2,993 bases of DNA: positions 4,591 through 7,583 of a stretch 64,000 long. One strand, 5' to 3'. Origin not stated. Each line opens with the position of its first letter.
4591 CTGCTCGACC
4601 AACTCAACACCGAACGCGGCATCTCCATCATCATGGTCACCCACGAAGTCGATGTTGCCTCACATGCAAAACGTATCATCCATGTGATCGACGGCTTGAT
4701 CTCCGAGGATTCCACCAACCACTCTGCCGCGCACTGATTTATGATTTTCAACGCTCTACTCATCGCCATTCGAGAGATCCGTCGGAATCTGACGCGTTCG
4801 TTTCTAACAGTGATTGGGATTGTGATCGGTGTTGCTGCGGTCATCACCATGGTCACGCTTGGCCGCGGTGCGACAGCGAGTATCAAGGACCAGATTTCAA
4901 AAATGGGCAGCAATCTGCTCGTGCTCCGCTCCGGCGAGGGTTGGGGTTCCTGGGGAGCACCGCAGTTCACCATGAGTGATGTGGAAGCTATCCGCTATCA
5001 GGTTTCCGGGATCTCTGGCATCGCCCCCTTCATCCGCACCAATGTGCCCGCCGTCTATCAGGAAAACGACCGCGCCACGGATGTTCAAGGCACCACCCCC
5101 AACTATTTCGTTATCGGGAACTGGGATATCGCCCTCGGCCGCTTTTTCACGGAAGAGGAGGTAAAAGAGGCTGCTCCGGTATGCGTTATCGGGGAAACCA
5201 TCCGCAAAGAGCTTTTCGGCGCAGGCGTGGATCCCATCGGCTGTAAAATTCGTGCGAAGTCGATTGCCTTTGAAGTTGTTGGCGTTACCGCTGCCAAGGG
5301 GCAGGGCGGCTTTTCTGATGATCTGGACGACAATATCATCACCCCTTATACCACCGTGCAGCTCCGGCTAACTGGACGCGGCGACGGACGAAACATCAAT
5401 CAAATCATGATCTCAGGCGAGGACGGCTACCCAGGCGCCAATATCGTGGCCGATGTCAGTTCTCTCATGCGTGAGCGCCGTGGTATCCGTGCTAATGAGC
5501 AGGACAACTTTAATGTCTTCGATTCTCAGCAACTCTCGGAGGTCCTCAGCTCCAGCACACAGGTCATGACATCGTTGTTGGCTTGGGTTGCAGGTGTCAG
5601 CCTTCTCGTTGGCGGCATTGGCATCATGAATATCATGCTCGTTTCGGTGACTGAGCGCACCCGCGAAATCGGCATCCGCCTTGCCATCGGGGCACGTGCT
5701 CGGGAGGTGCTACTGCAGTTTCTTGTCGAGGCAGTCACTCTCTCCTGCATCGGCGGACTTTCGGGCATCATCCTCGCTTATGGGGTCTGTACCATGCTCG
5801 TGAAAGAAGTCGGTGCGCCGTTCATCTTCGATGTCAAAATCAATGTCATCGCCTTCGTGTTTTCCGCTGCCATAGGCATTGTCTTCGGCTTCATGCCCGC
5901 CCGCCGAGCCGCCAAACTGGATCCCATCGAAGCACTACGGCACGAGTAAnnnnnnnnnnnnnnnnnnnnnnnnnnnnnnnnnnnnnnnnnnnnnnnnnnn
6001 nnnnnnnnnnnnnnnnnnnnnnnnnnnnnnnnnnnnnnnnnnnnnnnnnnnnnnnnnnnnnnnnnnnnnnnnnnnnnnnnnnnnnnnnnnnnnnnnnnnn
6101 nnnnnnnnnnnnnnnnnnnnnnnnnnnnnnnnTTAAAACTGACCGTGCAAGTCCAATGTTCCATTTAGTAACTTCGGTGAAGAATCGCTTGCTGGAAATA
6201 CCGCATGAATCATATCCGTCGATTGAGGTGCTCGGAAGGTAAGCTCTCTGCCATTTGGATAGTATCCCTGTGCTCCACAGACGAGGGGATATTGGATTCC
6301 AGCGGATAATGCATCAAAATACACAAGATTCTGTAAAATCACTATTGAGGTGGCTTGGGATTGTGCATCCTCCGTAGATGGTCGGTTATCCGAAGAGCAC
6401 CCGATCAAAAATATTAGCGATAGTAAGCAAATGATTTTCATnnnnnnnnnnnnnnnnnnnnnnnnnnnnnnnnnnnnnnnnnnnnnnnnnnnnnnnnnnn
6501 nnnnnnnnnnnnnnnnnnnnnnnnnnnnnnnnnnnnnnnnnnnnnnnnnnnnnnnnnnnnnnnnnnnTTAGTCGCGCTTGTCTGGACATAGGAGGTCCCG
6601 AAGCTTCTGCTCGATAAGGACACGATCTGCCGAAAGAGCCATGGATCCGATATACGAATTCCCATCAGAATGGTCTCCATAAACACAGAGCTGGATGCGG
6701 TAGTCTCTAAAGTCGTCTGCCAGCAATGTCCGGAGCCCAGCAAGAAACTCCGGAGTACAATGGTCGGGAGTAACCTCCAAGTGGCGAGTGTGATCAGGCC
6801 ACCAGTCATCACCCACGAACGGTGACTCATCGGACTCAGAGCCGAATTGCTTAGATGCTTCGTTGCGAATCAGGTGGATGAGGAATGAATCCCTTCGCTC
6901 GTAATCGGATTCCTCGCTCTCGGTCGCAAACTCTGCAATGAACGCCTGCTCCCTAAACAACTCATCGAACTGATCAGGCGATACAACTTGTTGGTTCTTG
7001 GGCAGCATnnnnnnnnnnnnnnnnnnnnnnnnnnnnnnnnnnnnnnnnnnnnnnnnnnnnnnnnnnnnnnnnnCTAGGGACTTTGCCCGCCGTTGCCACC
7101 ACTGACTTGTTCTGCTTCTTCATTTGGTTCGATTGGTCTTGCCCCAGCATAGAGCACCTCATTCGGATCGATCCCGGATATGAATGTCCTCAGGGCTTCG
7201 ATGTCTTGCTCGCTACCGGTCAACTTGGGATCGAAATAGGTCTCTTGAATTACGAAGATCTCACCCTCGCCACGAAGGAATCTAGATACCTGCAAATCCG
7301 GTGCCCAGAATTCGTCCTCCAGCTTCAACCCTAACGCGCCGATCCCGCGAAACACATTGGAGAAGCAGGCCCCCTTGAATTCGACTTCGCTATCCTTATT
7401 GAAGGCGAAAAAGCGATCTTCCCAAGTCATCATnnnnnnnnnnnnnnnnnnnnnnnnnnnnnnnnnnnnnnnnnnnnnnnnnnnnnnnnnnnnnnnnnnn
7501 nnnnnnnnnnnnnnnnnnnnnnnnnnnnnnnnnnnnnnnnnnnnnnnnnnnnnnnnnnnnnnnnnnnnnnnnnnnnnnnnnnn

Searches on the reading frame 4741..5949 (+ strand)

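Call 5: search_protein_families(library=pfam, proteins=[window:4741-5949:+], max_evalue=1)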
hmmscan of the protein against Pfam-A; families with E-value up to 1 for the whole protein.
window:4741-5949:+ (402 aa): 3 families
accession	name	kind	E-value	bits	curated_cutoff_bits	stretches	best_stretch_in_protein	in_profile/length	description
PF12704.14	MacB_PCD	-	1e-50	173.4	27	1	20-238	1-203/207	MacB-like periplasmic core domain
PF02687.27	FtsX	-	4.2e-18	66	25.5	1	283-395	3-120/120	FtsX-like permease C-terminal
PF04854.19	DUF624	-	0.23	12.1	24.2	1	367-390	4-27/77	Protein of unknown function, DUF624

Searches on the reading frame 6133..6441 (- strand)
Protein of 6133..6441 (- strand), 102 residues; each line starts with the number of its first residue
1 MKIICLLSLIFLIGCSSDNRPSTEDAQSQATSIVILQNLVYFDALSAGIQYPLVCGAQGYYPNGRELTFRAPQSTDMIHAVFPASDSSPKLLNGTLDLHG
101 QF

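Call 5: search_protein_families(library=pfam, proteins=[window:6133-6441:-], max_evalue=1)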
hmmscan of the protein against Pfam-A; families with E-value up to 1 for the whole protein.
window:6133-6441:- (102 aa): 0 families

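Call 43: search_protein_families(library=padloc, proteins=[window:6133-6441:-], max_evalue=1)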
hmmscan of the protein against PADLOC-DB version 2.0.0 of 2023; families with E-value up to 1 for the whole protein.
window:6133-6441:- (102 aa): 0 families

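Call 46: search_protein_families(library=ncbifam, proteins=[window:6133-6441:-], max_evalue=0.01)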
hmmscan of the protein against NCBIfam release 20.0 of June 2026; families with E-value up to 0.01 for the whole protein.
window:6133-6441:- (102 aa): 0 families

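Call 82: search_protein_representatives(protein=window:6133-6441:-)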
Query: 102 residues. Proteins with E-value up to 0.001 (for the whole library): 41; up to 1e-10: 16; up to 1e-30: 2. The best 41 are listed.
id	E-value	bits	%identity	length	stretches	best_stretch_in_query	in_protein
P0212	2.5e-33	130.5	60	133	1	1-102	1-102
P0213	9.9e-31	122.2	87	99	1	35-102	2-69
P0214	2.5e-26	108.1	54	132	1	1-101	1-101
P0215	1.3e-18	83.4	42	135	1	2-102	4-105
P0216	6.4e-18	81.1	42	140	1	1-102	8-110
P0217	7.1e-16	74.6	42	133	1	1-102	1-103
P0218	6.4e-15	71.5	39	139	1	1-102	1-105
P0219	1.1e-13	67.6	44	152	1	1-102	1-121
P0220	1.3e-13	67.3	41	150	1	1-101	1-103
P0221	5.1e-13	65.4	40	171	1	1-102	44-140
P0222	1.4e-12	64.0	40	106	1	1-95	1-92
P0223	2.3e-12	63.3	40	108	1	1-102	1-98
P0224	4.7e-12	62.3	48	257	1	28-102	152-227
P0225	1.7e-11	60.5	42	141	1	4-101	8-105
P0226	8.6e-11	58.3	36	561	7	61-86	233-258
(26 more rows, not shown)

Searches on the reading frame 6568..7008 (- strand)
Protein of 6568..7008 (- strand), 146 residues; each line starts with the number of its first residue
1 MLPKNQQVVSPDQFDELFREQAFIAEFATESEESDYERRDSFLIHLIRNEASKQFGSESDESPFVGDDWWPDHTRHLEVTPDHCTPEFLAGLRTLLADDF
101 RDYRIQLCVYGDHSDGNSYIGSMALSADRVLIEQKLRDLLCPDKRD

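Call 5: search_protein_families(library=pfam, proteins=[window:6568-7008:-], max_evalue=1)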
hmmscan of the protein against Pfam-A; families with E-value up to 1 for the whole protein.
window:6568-7008:- (146 aa): 0 families

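Call 43: search_protein_families(library=padloc, proteins=[window:6568-7008:-], max_evalue=1)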
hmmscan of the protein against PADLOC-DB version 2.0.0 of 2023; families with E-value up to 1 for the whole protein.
window:6568-7008:- (146 aa): 0 families

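Call 44: search_solved_structures(query=window:6568-7008:-, max_evalue=1)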
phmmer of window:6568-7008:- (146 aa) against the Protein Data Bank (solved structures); distinct sequences matched with E-value up to 1: 1.
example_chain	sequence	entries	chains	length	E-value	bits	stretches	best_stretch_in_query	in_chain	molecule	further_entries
4xhp_A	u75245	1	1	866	0.099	15.6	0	15-72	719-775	ParM hybrid fusion protein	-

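Call 46: search_protein_families(library=ncbifam, proteins=[window:6568-7008:-], max_evalue=0.01)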
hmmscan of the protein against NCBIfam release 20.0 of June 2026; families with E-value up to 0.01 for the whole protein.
window:6568-7008:- (146 aa): 0 families

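Call 48: find_homologous_proteins(query=window:6568-7008:-, max_evalue=0.001)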
Query window:6568-7008:- (146 aa): 74 proteins with E <= 0.001 among 91 candidates.
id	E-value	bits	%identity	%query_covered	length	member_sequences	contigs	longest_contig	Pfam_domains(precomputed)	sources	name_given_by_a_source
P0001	3.9e-85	301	92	100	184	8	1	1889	-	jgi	jgi:hypothetical protein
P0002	1.7e-84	299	90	100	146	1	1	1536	-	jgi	-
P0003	1.0e-75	270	82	100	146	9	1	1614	-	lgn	-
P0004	2.3e-73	263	83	100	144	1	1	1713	-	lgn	-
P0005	2.0e-69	250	77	100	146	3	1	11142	-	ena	-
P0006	4.8e-69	249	77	96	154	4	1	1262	-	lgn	-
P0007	1.6e-68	247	75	100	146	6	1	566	-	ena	-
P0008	2.1e-67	243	76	96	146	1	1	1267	-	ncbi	-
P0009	6.0e-67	242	73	99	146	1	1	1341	-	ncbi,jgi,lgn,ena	jgi:hypothetical protein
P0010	1.3e-65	238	77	96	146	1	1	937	-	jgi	jgi:hypothetical protein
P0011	4.9e-64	232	73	96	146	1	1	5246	-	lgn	-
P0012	9.8e-64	231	71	99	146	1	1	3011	-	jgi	jgi:hypothetical protein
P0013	1.7e-63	231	73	96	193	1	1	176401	-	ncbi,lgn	-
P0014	4.7e-63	229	71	96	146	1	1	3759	-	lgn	-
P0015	9.4e-63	228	71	96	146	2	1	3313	-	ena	-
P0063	7.6e-47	177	57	96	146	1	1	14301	-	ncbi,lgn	ncbi:MAG TPA: hypothetical protein VF290_08850 [Pyrinomonadaceae bacterium]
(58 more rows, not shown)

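Call 49: find_encoding_contigs(protein=P0013, flank=6000, max_places=2)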
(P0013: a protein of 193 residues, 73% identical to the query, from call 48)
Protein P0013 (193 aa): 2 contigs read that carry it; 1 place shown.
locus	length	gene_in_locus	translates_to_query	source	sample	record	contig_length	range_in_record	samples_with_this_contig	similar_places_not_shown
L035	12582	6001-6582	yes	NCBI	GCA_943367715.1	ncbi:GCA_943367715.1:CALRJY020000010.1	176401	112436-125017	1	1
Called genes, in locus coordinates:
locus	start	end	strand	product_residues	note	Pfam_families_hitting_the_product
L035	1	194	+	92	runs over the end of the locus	-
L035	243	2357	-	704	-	PF05448:AXE1 (weak), PF00326:Peptidase_S9 (faint), PF00561:Abhydrolase_1 (faint)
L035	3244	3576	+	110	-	-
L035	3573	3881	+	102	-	-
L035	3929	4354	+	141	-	-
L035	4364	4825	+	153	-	-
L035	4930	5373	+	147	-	-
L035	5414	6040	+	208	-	-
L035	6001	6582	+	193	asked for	-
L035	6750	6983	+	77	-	-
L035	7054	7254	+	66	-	-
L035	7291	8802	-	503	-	PF00135:COesterase (weak), PF20434:BD-FAE, PF07859:Abhydrolase_3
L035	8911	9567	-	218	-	PF04264:YceI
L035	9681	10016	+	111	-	-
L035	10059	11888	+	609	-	PF00144:Beta-lactamase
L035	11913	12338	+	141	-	-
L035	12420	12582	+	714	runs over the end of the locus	-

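Call 50: find_encoding_contigs(protein=P0063, flank=6000, max_places=2)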
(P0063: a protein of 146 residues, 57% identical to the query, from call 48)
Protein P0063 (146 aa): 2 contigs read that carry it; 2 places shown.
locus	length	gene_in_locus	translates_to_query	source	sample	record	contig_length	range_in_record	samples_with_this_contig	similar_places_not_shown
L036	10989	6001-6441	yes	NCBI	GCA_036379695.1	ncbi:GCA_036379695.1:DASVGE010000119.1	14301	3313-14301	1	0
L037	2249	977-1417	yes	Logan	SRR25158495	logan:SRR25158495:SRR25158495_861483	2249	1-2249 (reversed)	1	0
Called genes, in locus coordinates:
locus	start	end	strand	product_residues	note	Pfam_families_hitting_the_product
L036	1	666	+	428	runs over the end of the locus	PF01223:Endonuclease_NS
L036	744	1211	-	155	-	PF02627:CMD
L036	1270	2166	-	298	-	PF04542:Sigma70_r2, PF08281:Sigma70_r4_2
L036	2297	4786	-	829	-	PF00932:LTD (weak)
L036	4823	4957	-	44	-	-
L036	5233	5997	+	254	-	-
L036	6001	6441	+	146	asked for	-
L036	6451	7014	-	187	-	PF13505:OMP_b-brl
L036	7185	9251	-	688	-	PF00144:Beta-lactamase, PF13474:SnoaL_3, PF14534:DUF4440, PF08332:CaMKII_AD, PF00144:Beta-lactamase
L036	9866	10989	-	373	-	?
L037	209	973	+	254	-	-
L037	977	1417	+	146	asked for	-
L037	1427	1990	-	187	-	PF13505:OMP_b-brl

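Call 52: search_protein_families(library=pfam, proteins=[L036:5233-5997:+, L035:5414-6040:+, L035:4930-5373:+, L035:4364-4825:+, L035:3929-4354:+], max_evalue=0.1)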
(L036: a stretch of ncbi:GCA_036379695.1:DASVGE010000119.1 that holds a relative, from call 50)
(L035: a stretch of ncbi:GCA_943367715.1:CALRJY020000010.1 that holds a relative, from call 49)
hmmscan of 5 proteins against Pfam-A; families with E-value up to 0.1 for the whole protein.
L036:5233-5997:+ (254 aa): 0 families

L035:5414-6040:+ (208 aa): 0 families

L035:4930-5373:+ (147 aa): 0 families

L035:4364-4825:+ (153 aa): 1 family
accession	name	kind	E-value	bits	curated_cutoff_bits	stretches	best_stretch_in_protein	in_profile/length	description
PF15566.12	Imm32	-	6.5e-05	23.2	27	1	102-144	15-51/54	Immunity protein 32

L035:3929-4354:+ (141 aa): 0 families

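Call 78: find_encoding_contigs(protein=P0001, flank=3000, max_places=3)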
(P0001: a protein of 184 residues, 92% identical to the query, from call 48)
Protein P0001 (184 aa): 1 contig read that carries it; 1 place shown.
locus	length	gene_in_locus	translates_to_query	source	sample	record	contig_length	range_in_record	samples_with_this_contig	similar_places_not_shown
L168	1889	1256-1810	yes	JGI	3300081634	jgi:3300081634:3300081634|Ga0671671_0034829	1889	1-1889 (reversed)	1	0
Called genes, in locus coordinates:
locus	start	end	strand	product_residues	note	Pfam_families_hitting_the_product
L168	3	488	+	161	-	?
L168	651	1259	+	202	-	-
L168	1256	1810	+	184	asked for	-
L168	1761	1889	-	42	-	?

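Call 98: predict_structure(alignment_id=A4)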
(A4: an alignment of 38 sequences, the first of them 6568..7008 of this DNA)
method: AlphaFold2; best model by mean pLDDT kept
length: 146 residues; sequences in the alignment: 38
mean_pLDDT: 91.1   pTM: 0.86
mean pLDDT of the five models: 91.1, 90.4, 90.3, 89.7, 89.7
residues with pLDDT >= 90: 119; 70-90: 21; 50-70: 5; < 50: 1
segments of 3 or more residues with pLDDT < 50: none
pLDDT, mean of each block of 10 residues (from residue 1): 89 95 94 95 96 83 87 94 94 95 96 83 96 95 65
secondary structure, 60 per line:
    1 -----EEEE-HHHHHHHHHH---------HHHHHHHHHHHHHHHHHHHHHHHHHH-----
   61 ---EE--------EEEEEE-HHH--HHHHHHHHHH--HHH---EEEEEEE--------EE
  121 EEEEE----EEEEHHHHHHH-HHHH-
elements in order: E6-9 H11-20 H30-55 E74-79 H86-95 E104-110 E119-125 E130-133 H134-140 H142-145

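Call 102: fold_search(model_id=the predicted structure, library=pdb)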
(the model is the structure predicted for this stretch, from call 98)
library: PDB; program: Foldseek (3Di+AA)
matches with E <= 10: 506; with E <= 0.001: 0
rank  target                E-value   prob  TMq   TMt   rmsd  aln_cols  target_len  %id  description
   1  6lbj_A                2.7e-02  0.28  0.26  0.16  14.4       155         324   13  Structure of mouse GLD-2 (Terminal nucleotidyltransferase 2, TENT2) (released 2020-07-22)
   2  7x4t_B                4.0e-02  0.21  0.22  0.16  11.8       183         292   14  LpCdnE UMPNPP Mg complex (released 2023-03-08)
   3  1fa0_A                4.8e-02  0.41  0.31  0.12  13.2       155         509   14  STRUCTURE OF YEAST POLY(A) POLYMERASE BOUND TO MANGANATE AND 3'-DATP (released 2000-08-30)
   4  7q74_B                9.6e-02  0.21  0.29  0.12  15.9       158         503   11  Structure of Pla1 apo, with a C-terminal deletion (released 2022-12-07)
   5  7x4q_A                1.1e-01  0.20  0.27  0.18  10.9       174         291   16  LpCdnE UTP Mg complex (released 2023-03-08)
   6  7q73                  1.2e-01  0.18  0.27  0.11  16.0       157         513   10  Structure of Pla1 apo (released 2022-12-07)
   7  7x4f                  1.2e-01  0.15  0.23  0.15  10.4       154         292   12  Native CD-NTase LpCdnE (released 2023-03-08)
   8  4lrd                  1.2e-01  0.23  0.26  0.12  14.6       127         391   13  Phosphopentomutase 4H11 variant (released 2013-07-31)
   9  3npd                  1.3e-01  0.38  0.30  0.36   6.1       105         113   16  Crystal structure of a putative secreted protein (PA3611) from PSEUDOMONAS AERUGINOSA at 1.60 A resolution (released 2010-07-28)
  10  7x4q_B                1.3e-01  0.18  0.28  0.18  10.4       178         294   15  LpCdnE UTP Mg complex (released 2023-03-08)
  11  7x4t_A                1.3e-01  0.15  0.25  0.16  11.5       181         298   14  LpCdnE UMPNPP Mg complex (released 2023-03-08)
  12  3un5_A                1.4e-01  0.23  0.28  0.13  13.9       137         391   13  Bacillus cereus phosphopentomutase T85E variant (released 2012-02-29)
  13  8yse                  1.5e-01  0.14  0.22  0.14  11.5       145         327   10  Crystal structure of the Deinococcus wulumuqiensis CD-NTase DwCdnB in complex with dATP (released 2025-01-29)
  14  3un2_A                1.6e-01  0.21  0.28  0.13  14.1       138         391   13  Phosphopentomutase T85Q variant enzyme (released 2012-02-29)
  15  5x4i                  1.7e-01  0.33  0.28  0.11  11.1        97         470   15  Pyrococcus furiosus RecJ (D83A, Mn-soaking) (released 2018-02-14)
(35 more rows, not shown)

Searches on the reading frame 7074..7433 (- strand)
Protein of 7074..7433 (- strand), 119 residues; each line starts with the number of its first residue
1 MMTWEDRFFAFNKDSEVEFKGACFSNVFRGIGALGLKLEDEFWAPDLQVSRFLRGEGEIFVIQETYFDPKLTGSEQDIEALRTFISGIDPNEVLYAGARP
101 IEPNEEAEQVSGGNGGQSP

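Call 5: search_protein_families(library=pfam, proteins=[window:7074-7433:-], max_evalue=1)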
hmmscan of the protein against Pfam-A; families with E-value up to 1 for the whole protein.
window:7074-7433:- (119 aa): 0 families

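Call 43: search_protein_families(library=padloc, proteins=[window:7074-7433:-], max_evalue=1)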
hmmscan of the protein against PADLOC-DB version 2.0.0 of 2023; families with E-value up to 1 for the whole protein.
window:7074-7433:- (119 aa): 0 families

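Call 46: search_protein_families(library=ncbifam, proteins=[window:7074-7433:-], max_evalue=0.01)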
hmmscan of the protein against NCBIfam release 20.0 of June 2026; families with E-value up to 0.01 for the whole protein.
window:7074-7433:- (119 aa): 0 families

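Call 71: find_homologous_proteins(query=window:7074-7433:-, max_evalue=0.001)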
Query window:7074-7433:- (119 aa): 17 proteins with E <= 0.001 among 20 candidates.
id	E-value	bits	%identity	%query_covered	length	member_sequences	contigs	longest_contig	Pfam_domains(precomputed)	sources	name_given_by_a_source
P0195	2.4e-73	262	100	99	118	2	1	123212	-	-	-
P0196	1.2e-65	237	89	100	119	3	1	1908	-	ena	-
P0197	6.1e-61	222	85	100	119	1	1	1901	-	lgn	-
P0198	9.0e-59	215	82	100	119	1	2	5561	-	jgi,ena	jgi:hypothetical protein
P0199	8.8e-58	212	85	93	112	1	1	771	-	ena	-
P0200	3.6e-55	203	85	92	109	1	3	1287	-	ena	-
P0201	5.5e-50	187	78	92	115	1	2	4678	-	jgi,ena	jgi:hypothetical protein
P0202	1.0e-41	160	69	92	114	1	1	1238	-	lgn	-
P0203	1.5e-40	156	60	99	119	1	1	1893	-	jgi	jgi:hypothetical protein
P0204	8.6e-40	154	61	100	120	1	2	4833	-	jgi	jgi:hypothetical protein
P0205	1.3e-38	150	61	99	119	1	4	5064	-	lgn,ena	-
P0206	4.3e-36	142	59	100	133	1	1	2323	-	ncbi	-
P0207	2.0e-35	139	60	92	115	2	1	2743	-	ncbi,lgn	-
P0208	7.7e-34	134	75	73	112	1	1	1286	-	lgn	-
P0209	1.8e-30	123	64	81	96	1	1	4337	-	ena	-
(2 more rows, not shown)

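Call 79: find_encoding_contigs(protein=P0196, flank=3000, max_places=3)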
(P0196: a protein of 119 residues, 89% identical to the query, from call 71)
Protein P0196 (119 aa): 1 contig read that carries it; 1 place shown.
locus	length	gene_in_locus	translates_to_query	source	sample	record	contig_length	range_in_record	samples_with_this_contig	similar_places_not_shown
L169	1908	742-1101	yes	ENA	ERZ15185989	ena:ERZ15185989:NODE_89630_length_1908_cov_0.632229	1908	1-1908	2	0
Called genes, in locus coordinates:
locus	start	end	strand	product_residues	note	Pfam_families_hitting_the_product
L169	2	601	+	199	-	?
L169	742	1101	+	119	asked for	-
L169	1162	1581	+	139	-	-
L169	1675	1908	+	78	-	?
